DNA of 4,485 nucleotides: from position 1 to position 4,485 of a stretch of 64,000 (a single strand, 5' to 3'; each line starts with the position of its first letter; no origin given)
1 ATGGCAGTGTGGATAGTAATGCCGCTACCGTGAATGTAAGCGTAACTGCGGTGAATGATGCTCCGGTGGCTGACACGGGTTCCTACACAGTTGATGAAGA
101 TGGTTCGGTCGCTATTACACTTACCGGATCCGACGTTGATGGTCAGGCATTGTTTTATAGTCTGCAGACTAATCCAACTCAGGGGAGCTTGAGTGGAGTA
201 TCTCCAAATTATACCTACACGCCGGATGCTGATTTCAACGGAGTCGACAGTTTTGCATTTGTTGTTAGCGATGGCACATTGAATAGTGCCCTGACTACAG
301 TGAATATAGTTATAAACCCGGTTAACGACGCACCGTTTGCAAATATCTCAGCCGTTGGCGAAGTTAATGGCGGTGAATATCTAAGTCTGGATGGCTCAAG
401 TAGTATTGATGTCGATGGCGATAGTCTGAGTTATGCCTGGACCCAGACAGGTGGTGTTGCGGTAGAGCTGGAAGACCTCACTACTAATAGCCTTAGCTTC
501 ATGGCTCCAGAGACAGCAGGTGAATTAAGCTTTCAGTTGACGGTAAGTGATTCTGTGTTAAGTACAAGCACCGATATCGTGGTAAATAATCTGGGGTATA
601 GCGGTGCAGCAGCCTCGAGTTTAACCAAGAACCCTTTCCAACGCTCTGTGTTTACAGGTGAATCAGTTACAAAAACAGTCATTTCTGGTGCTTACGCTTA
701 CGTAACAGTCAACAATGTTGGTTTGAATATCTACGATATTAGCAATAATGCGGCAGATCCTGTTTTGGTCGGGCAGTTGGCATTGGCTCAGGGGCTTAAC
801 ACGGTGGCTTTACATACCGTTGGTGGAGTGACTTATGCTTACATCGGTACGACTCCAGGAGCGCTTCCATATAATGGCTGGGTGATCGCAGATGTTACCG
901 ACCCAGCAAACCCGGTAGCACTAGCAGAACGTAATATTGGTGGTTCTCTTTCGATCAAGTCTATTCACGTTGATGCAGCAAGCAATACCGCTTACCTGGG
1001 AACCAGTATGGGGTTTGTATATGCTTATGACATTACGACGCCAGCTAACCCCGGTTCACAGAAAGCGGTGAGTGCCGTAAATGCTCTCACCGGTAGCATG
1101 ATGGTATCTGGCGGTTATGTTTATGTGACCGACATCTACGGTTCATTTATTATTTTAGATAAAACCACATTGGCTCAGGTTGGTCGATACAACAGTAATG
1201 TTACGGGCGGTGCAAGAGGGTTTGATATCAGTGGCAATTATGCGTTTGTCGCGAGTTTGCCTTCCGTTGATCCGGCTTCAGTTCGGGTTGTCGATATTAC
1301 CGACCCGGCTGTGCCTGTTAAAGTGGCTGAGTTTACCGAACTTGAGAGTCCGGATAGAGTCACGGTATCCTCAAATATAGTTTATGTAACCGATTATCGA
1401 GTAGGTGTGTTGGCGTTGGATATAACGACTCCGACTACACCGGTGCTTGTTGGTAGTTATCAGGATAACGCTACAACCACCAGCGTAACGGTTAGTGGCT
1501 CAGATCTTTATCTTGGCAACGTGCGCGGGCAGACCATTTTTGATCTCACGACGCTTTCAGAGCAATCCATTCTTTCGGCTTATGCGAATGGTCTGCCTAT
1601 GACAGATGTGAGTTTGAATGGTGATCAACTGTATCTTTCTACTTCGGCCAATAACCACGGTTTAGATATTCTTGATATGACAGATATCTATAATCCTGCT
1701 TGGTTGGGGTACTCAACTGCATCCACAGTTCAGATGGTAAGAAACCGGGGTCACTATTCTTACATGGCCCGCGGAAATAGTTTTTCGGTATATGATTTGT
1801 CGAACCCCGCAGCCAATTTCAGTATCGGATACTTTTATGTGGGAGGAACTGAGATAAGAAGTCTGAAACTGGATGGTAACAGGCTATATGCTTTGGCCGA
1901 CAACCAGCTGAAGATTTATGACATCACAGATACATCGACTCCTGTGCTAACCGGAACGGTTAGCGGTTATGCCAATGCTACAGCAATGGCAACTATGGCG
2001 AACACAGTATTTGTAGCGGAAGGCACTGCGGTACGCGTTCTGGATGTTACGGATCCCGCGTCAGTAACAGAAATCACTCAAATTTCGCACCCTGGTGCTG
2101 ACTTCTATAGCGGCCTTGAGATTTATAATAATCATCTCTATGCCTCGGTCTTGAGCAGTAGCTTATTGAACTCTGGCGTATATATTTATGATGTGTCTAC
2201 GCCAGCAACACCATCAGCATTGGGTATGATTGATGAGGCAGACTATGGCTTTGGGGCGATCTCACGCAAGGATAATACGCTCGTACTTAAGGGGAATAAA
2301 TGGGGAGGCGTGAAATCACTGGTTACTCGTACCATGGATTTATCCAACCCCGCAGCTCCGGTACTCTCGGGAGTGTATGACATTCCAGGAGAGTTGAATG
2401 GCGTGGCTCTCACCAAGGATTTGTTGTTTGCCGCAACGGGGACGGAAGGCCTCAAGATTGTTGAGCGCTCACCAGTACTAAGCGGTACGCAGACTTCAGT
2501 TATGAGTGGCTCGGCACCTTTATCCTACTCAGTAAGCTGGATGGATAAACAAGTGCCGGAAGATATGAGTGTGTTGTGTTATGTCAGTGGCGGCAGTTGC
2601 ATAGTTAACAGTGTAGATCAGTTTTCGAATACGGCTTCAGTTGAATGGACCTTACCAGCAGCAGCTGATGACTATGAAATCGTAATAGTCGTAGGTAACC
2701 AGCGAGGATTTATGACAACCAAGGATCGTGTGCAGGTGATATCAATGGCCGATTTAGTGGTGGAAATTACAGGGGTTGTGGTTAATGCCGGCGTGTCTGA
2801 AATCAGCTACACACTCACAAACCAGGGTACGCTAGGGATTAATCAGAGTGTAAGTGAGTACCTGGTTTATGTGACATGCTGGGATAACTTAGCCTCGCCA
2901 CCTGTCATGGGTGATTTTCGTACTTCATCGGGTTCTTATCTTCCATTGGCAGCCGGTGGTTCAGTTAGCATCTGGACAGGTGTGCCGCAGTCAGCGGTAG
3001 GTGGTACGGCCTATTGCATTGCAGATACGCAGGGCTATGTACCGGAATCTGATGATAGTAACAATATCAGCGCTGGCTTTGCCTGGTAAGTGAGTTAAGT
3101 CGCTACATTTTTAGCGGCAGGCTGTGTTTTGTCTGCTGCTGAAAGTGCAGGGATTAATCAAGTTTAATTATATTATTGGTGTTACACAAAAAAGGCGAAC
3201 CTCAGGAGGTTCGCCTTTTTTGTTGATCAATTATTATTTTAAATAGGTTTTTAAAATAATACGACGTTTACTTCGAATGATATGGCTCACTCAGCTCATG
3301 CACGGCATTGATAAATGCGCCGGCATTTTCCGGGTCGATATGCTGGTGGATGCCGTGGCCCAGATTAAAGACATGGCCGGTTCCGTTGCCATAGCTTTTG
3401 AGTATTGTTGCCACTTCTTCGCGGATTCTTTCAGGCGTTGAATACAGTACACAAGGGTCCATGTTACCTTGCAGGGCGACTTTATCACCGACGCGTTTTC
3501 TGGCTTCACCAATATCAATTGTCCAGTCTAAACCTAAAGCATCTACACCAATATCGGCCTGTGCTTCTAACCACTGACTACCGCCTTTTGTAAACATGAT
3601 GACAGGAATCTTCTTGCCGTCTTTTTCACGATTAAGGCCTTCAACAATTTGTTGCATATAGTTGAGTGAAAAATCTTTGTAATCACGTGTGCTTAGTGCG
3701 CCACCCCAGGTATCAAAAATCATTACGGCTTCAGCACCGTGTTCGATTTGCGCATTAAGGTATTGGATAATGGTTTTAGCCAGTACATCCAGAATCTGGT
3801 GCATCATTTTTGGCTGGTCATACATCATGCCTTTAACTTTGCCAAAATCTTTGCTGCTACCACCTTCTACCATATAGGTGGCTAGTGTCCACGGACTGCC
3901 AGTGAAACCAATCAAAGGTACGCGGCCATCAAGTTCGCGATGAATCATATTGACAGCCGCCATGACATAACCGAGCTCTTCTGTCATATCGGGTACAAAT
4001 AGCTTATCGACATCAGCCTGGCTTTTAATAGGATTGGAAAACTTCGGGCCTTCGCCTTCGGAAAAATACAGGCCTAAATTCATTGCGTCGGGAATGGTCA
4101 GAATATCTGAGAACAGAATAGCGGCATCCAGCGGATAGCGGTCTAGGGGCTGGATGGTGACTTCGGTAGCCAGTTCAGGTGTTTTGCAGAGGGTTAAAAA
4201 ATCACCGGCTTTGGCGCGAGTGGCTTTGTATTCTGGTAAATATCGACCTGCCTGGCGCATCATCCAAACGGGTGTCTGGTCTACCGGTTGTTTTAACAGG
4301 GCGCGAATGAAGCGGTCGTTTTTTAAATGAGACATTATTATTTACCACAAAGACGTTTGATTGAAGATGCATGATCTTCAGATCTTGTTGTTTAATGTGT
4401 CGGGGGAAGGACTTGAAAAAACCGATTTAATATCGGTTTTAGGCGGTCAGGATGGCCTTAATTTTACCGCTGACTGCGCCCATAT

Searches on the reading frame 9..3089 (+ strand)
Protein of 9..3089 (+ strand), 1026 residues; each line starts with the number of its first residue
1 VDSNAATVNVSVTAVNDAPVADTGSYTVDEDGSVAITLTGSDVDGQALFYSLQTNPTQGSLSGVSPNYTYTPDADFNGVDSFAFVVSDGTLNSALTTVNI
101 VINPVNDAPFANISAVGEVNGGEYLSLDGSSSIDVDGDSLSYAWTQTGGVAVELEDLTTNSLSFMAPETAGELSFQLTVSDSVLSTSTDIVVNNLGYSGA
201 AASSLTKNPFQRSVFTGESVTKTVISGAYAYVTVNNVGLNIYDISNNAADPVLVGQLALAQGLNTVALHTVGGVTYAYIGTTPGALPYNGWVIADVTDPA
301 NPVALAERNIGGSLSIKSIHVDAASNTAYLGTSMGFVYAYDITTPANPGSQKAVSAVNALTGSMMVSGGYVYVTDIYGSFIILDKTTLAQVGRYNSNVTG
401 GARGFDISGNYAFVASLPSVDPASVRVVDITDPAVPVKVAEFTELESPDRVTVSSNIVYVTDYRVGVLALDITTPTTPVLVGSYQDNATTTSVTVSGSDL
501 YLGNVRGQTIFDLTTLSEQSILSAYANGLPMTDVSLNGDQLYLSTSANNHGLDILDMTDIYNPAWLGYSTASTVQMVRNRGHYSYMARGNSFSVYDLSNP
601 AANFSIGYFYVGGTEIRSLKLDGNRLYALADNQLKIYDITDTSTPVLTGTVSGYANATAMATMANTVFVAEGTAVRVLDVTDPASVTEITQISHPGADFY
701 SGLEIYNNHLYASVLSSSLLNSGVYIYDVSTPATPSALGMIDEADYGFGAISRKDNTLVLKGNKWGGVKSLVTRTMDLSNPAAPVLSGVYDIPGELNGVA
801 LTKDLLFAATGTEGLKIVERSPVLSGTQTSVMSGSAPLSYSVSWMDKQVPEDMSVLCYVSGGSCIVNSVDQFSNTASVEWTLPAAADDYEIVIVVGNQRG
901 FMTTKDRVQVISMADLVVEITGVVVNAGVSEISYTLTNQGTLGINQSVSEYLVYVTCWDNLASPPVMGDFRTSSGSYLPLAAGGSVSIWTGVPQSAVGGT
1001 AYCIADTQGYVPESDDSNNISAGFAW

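Call 77: search_protein_families(library=pfam, max_evalue=0.00001, proteins=[window:9-3089:+])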
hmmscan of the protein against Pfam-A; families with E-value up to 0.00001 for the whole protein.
window:9-3089:+ (1026 aa): 5 families
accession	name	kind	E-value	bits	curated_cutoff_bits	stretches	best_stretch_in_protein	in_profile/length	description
PF08309.17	LVIVD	-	3.5e-25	87.5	20.2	0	224-256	8-39/42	LVIVD repeat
PF17963.7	Big_9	-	4e-18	66.5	23.6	1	16-100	1-88/89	Bacterial Ig domain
PF17803.7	Cadherin_4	-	2.5e-14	54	25.1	1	6-70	1-69/71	Bacterial cadherin-like domain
PF22352.2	K319L-like_PKD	-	1e-11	45.1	27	1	122-191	11-80/84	K319L-like, PKD domain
PF17892.7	Cadherin_5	-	1.4e-10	41.3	26.5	1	15-102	1-97/98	Cadherin-like domain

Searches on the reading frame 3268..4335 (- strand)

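Call 14: search_protein_families(library=pfam, proteins=[window:3268-4335:-])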
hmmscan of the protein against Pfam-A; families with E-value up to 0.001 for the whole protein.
window:3268-4335:- (355 aa): 1 family
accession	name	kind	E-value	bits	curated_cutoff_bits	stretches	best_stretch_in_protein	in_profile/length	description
PF01208.23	URO-D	-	3.5e-142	473.9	23.9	1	5-347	2-345/346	Uroporphyrinogen decarboxylase (URO-D)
